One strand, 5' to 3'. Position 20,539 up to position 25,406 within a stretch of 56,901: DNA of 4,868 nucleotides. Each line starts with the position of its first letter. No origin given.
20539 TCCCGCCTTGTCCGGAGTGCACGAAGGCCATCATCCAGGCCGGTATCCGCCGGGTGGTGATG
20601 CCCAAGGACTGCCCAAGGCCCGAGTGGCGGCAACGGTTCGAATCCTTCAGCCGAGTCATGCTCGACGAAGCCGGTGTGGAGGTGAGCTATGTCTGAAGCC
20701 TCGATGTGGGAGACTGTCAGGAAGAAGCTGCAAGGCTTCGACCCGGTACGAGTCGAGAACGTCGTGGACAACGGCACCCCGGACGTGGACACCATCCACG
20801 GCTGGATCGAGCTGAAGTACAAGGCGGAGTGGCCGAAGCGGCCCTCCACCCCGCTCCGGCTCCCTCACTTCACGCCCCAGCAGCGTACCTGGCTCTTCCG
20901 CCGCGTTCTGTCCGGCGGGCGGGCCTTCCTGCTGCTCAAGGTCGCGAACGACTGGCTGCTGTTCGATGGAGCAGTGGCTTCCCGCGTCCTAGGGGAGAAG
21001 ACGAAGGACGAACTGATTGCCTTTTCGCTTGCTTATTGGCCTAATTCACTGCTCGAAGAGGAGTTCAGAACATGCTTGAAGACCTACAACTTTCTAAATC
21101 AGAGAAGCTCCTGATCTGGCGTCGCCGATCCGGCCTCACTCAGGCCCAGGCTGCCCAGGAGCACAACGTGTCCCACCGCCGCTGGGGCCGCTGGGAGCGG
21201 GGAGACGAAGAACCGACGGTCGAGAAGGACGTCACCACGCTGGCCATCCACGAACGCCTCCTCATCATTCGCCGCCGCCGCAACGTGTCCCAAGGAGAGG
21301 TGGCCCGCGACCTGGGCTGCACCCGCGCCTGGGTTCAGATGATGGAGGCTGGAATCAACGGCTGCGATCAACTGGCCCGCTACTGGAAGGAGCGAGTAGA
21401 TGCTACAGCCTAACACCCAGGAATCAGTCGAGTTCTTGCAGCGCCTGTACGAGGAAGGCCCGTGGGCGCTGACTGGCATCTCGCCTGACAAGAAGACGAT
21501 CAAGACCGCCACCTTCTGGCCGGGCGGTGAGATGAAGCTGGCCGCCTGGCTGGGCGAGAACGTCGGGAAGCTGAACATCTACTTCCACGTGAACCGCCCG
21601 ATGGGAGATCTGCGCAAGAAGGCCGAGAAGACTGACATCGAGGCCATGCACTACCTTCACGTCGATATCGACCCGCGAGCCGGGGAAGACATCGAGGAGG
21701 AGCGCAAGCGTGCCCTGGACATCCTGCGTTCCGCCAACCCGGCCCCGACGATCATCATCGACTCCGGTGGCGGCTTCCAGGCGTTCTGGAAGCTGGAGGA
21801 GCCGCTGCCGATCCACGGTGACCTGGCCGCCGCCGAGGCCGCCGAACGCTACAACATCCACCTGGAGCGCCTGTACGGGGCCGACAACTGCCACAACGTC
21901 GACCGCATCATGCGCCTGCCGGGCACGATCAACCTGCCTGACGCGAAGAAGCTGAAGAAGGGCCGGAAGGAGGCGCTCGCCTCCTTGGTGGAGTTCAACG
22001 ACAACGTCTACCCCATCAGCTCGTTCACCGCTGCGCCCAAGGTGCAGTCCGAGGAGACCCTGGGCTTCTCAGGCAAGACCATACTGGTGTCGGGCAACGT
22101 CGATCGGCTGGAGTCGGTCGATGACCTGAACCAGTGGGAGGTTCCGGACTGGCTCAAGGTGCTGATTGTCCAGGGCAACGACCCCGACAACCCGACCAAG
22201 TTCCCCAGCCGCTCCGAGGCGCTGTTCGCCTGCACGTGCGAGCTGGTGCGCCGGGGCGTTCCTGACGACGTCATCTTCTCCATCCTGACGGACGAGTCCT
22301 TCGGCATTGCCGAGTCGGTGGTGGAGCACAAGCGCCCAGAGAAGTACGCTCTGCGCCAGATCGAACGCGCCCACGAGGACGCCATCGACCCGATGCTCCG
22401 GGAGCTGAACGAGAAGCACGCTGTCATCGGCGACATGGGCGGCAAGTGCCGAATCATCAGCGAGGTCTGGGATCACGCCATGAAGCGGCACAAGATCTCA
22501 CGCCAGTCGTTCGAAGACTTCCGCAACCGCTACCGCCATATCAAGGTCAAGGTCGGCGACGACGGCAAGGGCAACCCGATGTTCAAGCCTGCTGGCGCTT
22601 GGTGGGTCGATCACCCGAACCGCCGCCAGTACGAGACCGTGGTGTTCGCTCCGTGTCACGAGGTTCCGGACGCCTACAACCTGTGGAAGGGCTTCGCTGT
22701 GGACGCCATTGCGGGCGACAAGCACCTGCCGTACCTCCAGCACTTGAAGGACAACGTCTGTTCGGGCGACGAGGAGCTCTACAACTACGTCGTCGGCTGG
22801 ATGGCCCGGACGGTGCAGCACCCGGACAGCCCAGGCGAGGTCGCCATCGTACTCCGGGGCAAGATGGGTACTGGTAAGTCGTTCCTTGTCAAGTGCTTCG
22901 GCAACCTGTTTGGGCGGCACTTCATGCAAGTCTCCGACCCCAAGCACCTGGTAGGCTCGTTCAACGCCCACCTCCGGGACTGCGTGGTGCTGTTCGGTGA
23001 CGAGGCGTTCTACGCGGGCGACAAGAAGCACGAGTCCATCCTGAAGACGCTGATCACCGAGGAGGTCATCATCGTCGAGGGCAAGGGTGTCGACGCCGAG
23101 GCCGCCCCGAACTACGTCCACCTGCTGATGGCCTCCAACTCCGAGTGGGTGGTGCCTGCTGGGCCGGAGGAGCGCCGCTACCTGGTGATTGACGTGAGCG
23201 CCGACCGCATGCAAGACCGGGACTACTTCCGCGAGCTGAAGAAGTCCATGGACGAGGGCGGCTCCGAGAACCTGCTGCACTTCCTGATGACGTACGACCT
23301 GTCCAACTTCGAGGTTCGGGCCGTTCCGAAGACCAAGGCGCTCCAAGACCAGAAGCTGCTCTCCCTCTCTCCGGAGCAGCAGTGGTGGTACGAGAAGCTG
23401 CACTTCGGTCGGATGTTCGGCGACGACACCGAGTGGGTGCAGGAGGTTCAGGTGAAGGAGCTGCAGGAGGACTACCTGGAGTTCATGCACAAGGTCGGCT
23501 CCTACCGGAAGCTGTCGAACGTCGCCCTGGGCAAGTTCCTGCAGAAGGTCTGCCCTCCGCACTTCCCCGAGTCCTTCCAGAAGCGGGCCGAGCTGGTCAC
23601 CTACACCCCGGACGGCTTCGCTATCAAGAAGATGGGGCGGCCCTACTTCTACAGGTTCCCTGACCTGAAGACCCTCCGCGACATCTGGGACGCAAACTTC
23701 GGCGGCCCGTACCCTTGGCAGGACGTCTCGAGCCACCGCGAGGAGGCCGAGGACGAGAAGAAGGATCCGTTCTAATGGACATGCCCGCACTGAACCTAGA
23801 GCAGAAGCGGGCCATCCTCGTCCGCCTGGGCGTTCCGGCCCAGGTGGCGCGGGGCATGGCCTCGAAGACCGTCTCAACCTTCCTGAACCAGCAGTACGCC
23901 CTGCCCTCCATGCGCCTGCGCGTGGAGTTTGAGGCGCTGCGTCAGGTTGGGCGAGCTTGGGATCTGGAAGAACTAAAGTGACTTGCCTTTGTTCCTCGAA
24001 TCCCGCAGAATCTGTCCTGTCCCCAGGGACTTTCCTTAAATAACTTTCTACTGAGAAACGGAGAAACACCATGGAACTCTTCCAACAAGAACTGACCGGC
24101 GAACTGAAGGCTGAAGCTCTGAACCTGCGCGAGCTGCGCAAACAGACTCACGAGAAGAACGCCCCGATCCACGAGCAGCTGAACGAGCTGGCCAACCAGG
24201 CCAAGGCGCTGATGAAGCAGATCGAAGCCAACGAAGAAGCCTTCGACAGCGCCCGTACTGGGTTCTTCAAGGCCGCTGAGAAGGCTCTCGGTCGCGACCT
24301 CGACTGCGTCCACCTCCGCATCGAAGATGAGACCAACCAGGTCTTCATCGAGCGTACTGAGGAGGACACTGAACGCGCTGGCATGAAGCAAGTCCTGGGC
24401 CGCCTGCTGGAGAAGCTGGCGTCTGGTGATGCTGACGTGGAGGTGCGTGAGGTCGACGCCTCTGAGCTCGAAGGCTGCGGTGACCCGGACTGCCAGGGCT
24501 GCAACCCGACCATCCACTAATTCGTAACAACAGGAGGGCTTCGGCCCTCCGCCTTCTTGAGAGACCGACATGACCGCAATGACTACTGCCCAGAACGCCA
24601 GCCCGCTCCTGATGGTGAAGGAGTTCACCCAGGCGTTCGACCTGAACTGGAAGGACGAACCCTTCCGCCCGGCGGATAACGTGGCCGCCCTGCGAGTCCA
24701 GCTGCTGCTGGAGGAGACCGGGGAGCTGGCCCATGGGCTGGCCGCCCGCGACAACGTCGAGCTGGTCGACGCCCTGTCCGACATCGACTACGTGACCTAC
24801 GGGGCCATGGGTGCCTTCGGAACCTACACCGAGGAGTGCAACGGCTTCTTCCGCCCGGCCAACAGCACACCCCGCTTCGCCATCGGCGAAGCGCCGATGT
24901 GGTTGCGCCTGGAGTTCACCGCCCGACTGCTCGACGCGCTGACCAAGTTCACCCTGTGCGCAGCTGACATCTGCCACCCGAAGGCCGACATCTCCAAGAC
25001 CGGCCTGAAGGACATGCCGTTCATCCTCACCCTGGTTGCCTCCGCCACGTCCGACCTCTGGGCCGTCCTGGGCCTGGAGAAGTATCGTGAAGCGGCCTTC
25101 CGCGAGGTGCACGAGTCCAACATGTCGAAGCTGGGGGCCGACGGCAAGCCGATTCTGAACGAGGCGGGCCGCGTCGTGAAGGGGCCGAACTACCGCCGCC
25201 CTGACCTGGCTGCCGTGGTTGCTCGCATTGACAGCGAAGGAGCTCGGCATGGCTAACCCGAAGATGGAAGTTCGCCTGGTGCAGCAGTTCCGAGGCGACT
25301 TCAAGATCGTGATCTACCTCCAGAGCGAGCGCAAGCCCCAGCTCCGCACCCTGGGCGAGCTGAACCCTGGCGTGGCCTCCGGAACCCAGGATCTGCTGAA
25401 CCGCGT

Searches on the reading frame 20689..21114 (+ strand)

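Call 20: search_protein_families(library=pfam, proteins=[window:20689-21114:+], max_evalue=0.001)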
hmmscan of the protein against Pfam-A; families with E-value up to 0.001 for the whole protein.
window:20689-21114:+ (141 aa): 0 families

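Call 56: search_protein_families(library=phrogs, proteins=[window:20689-21114:+], max_evalue=0.001)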
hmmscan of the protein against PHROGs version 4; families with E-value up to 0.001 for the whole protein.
window:20689-21114:+ (141 aa): 1 family
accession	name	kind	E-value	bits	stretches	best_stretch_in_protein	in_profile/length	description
phrog_2165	-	DNA, RNA and nucleotide metabolism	5.2e-46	157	1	1-132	2-139/141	DNA helicase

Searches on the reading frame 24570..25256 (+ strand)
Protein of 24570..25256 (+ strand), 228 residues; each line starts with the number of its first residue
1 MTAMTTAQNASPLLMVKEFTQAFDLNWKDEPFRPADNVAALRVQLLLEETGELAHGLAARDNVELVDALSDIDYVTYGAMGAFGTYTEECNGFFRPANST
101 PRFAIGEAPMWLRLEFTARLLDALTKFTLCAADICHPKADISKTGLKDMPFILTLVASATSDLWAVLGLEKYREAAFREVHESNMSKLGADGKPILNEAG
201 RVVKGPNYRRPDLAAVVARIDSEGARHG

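Call 20: search_protein_families(library=pfam, proteins=[window:24570-25256:+], max_evalue=0.001)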
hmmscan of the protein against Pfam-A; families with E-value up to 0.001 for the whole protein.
window:24570-25256:+ (228 aa): 1 family
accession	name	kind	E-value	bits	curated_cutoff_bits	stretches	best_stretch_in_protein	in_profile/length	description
PF01503.22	PRA-PH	-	5.9e-09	36.7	21.3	1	16-85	1-73/86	Phosphoribosyl-ATP pyrophosphohydrolase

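Call 47: search_protein_families(library=ncbifam, proteins=[window:24570-25256:+], max_evalue=0.001)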
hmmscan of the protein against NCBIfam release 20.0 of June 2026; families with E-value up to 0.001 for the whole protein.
window:24570-25256:+ (228 aa): 0 families

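Call 56: search_protein_families(library=phrogs, proteins=[window:24570-25256:+], max_evalue=0.001)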
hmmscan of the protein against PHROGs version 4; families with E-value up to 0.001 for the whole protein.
window:24570-25256:+ (228 aa): 3 families
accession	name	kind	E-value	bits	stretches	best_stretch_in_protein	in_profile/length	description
phrog_671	-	other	8e-35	121.5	1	4-224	530-664/678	nucleotide pyrophosphohydrolase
phrog_4159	-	other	2.8e-17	63.9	1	174-219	205-258/270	nucleotide pyrophosphohydrolase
phrog_12019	-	other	5.4e-13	50.2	1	151-218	175-241/241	MazG-like pyrophosphatase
